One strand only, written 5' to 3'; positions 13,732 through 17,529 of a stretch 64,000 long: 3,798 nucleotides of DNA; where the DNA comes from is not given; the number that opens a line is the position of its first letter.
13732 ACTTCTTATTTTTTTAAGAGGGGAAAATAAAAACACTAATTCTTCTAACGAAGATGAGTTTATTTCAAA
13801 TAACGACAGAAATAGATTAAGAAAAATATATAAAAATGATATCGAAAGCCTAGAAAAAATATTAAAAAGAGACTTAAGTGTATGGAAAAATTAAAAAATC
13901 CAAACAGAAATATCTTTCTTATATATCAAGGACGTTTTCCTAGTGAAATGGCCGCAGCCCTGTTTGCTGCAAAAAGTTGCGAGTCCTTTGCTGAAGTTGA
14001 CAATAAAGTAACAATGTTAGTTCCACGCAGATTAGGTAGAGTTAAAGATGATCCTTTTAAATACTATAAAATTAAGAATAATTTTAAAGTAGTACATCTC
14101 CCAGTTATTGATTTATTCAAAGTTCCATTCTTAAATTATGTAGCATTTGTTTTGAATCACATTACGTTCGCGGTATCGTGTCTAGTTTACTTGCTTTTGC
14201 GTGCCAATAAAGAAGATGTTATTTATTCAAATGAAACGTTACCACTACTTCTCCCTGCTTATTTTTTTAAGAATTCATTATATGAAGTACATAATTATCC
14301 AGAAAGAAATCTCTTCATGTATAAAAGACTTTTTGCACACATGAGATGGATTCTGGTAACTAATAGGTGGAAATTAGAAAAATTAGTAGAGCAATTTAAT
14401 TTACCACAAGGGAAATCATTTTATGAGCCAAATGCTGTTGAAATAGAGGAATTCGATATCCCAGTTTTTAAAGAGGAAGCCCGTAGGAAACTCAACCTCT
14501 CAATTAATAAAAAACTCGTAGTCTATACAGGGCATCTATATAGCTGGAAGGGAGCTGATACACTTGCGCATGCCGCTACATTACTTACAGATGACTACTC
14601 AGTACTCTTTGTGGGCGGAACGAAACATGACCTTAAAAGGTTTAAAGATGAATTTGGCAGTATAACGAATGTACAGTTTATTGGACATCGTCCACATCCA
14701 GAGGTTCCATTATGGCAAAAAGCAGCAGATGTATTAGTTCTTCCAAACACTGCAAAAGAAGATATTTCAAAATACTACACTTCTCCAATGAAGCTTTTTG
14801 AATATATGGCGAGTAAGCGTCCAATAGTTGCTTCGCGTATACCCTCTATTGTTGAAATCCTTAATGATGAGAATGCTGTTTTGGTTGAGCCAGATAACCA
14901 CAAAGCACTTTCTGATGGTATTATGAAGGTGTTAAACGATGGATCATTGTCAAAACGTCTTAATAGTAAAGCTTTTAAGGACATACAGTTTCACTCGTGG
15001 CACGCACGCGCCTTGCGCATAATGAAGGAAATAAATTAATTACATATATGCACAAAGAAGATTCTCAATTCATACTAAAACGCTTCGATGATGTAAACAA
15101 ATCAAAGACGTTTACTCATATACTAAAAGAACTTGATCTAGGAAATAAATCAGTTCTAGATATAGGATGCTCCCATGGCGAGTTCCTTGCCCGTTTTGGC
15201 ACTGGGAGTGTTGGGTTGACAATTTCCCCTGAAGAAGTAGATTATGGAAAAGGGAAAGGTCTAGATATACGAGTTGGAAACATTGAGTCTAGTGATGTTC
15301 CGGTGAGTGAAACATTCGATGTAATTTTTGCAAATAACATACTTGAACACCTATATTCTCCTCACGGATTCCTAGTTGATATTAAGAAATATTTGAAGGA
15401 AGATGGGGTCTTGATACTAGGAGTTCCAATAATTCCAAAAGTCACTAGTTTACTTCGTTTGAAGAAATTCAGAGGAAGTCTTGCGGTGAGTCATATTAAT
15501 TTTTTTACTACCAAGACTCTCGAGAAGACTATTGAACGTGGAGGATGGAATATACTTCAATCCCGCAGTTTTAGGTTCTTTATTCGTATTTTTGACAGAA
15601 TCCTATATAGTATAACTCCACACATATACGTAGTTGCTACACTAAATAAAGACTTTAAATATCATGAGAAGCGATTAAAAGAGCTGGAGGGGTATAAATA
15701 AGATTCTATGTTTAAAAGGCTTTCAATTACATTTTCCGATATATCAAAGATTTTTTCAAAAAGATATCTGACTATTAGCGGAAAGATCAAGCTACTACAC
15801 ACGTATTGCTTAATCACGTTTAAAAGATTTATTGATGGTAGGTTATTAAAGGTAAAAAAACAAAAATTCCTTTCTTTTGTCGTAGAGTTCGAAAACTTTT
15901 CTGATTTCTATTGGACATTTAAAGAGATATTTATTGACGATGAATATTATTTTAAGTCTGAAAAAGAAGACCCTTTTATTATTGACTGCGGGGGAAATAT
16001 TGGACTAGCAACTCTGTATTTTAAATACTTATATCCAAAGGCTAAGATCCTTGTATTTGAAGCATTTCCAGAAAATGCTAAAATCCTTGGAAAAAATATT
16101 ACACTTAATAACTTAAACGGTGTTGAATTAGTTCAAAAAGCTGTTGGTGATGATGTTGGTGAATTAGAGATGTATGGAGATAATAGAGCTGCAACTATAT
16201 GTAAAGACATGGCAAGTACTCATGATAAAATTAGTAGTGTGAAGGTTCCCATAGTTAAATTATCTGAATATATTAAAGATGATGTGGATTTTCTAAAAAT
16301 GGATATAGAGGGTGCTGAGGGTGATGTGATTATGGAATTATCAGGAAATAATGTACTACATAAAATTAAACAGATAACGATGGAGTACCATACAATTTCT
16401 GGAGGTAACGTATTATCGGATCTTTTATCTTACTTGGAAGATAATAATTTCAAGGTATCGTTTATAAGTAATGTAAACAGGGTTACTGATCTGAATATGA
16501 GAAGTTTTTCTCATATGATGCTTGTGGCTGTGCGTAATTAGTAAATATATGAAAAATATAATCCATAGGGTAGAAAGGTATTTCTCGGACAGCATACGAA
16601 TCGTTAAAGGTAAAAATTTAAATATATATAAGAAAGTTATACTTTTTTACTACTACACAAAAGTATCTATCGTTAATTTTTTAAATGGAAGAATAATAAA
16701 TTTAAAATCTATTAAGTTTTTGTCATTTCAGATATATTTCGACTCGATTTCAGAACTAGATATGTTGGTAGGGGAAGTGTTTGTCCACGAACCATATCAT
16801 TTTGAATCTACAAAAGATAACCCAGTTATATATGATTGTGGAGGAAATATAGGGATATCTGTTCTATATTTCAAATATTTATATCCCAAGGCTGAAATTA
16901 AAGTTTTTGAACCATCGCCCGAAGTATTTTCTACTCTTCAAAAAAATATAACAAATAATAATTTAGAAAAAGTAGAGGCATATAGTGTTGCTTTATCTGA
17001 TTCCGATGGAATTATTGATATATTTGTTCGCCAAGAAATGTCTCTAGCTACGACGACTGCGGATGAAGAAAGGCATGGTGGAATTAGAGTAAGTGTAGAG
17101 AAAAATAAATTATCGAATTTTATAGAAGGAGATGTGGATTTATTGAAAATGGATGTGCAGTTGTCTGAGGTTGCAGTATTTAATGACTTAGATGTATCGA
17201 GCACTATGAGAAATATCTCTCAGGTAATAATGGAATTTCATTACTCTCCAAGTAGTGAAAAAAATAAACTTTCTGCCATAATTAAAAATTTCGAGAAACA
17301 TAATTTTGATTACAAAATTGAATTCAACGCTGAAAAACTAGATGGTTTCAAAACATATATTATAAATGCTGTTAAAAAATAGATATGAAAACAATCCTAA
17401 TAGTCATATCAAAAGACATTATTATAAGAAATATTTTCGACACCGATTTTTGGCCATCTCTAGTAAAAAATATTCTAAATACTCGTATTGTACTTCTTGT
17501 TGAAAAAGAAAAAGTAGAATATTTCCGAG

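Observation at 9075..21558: Glycan-tailoring block combining carbamoyl-, sulfo- and multiple methyl-transferases with GT9/GT47-like enzymes and a nonulosonic-acid (NeuB/NeuA) pathway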

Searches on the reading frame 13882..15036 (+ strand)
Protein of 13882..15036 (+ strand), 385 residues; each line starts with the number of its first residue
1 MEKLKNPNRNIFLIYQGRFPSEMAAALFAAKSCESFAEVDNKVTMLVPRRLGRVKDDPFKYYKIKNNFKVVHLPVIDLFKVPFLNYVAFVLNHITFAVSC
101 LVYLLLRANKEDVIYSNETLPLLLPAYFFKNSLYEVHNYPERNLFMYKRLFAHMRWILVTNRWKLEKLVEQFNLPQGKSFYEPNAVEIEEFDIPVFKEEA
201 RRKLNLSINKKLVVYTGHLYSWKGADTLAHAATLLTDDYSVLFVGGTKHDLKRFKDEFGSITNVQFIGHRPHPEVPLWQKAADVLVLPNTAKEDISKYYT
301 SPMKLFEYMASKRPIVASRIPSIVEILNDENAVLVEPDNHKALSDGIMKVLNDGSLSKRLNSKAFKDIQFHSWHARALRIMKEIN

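Call 3: search_protein_families(library=pfam, proteins=[window:13882-15036:+], max_evalue=0.01)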
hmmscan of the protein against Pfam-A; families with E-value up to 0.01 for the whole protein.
window:13882-15036:+ (385 aa): 3 families
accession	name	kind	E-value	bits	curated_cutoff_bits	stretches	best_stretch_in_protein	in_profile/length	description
PF00534.26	Glycos_transf_1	-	1.8e-24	86.6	26.4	1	197-366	2-171/172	Glycosyl transferases group 1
PF13692.12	Glyco_trans_1_4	-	2.4e-22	80.2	27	1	211-353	2-142/142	Glycosyl transferases group 1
PF13524.12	Glyco_trans_1_2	-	6.3e-06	26.6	25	1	243-381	19-143/144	Glycosyl transferase-like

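Call 8: search_protein_families(library=ncbifam, proteins=[window:13882-15036:+], max_evalue=0.01)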
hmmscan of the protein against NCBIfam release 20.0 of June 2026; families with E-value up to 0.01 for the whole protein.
window:13882-15036:+ (385 aa): 20 families
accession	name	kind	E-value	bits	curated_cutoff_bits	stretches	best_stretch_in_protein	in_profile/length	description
NF047684.1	TeichurnBiosyTuaC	equivalog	1.8e-19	69.9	550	1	178-371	186-372/391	teichuronic acid biosynthesis protein TuaC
TIGR04063.1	stp3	hypoth_equivalog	2.2e-19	69.6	442.05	1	175-375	178-383/397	TIGR04063 family PEP-CTERM/XrtA system glycosyltransferase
NF007640.0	PRK10307.1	subfamily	2.4e-17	63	276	1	178-366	195-385/411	WcaI family glycosyltransferase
NF053787.1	GlcN_PG_synth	equivalog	6.5e-12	45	480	1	148-377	138-349/361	N-acetylglucosaminyl phosphatidylglycerol synthase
TIGR03449.1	mycothiol_MshA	equivalog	7.2e-12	44.9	462.5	1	153-381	164-397/406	D-inositol-3-phosphate glycosyltransferase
NF038298.1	EPS_HpsO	equivalog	6.6e-10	38.3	575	1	194-368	185-367/388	hormogonium polysaccharide biosynthesis glycosyltransferase HpsO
NF047676.1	TeichurnBiosyTuaH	equivalog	1.8e-09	37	550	1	150-343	155-344/384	teichuronic acid biosynthesis protein TuaH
TIGR04047.1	MSMEG_0565_glyc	hypoth_equivalog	3.7e-09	36.1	259.85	1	159-381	145-368/373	MSMEG_0565 family glycosyltransferase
NF050063.1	ProtGlycPglJ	equivalog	5.5e-09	35.7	500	1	143-368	134-347/363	N-acetylgalactosamine-N,N'-diacetylbacillosaminyl-diphospho-undecaprenol 4-alpha-N-acetylgalactosaminyltransferase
TIGR03088.1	stp2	hypoth_equivalog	8.6e-08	31.6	409.05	1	244-368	235-353/374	TIGR03088 family PEP-CTERM/XrtA system glycosyltransferase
TIGR02149.1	glgA_Coryne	subfamily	1.4e-07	31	302.4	1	173-379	165-382/391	glycogen synthase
NF041876.1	EPS_EpsE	equivalog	4.1e-07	29.6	400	1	246-369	260-377/389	exopolysaccharide biosynthesis GT4 family glycosyltransferase EpsE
TIGR04007.1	wcaI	equivalog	5.5e-07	28.6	800.45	1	175-351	194-375/407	colanic acid biosynthesis glycosyltransferase WcaI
TIGR04157.1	glyco_rSAM_CFB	subfamily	3.1e-06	26.4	400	1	148-337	164-349/406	TIGR04157 family glycosyltransferase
NF012028.0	PRK15484.1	subfamily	9.2e-06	25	618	1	174-376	158-367/380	lipopolysaccharide N-acetylglucosaminyltransferase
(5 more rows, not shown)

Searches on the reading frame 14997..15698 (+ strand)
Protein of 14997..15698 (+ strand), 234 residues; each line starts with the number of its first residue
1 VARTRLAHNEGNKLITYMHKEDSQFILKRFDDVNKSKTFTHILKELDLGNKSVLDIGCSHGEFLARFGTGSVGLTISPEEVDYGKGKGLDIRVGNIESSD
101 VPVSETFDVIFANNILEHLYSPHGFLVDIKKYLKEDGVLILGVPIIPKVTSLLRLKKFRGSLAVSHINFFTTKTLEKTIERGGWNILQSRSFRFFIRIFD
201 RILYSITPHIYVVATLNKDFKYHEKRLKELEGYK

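Call 3: search_protein_families(library=pfam, proteins=[window:14997-15698:+], max_evalue=0.01)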
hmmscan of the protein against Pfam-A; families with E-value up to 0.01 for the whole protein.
window:14997-15698:+ (234 aa): 8 families
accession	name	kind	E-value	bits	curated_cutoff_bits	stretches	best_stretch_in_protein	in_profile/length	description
PF13489.12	Methyltransf_23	-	2.6e-14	53.7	27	1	47-188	20-163/164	Methyltransferase domain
PF08241.18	Methyltransf_11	-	5e-11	43.5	21.2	1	54-141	1-95/95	Methyltransferase domain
PF13847.12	Methyltransf_31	-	1.8e-09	37.9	27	1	50-141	4-109/145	Methyltransferase domain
PF08242.18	Methyltransf_12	-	1.1e-08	36.2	30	1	54-139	1-98/98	Methyltransferase domain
PF08003.17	Methyltransf_9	-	6.5e-08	32.3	23.8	1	41-147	106-223/315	Protein of unknown function (DUF1698)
PF13649.12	Methyltransf_25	-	7.4e-07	30.2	27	1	53-137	1-97/97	Methyltransferase domain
PF02353.26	CMAS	-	0.00026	20.8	27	1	39-148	51-171/273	Mycolic acid cyclopropane synthetase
PF01739.24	CheR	-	0.0076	16.1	27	0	100-142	130-174/195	CheR methyltransferase, SAM binding domain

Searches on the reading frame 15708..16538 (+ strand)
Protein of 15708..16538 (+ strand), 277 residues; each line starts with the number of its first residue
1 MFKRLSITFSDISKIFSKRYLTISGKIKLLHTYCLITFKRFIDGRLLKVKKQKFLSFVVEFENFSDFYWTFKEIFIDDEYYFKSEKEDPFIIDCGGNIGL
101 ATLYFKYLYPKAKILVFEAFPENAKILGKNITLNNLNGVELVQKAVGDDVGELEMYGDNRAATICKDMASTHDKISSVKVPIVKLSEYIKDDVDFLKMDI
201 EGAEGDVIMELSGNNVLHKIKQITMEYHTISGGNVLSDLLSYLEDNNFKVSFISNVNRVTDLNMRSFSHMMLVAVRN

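Call 3: search_protein_families(library=pfam, proteins=[window:15708-16538:+], max_evalue=0.01)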
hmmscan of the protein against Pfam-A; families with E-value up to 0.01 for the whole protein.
window:15708-16538:+ (277 aa): 1 family
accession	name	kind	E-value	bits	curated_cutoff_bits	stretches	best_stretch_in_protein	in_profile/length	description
PF05050.19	Methyltransf_21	-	1.9e-15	57.9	22.7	1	93-249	1-172/173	Methyltransferase FkbM domain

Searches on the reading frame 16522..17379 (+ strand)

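Call 3: search_protein_families(library=pfam, proteins=[window:16522-17379:+], max_evalue=0.01)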
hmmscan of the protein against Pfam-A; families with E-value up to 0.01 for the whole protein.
window:16522-17379:+ (286 aa): 1 family
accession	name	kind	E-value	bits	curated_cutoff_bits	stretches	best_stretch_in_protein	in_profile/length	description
PF05050.19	Methyltransf_21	-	4.6e-13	50.1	22.7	1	105-264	1-173/173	Methyltransferase FkbM domain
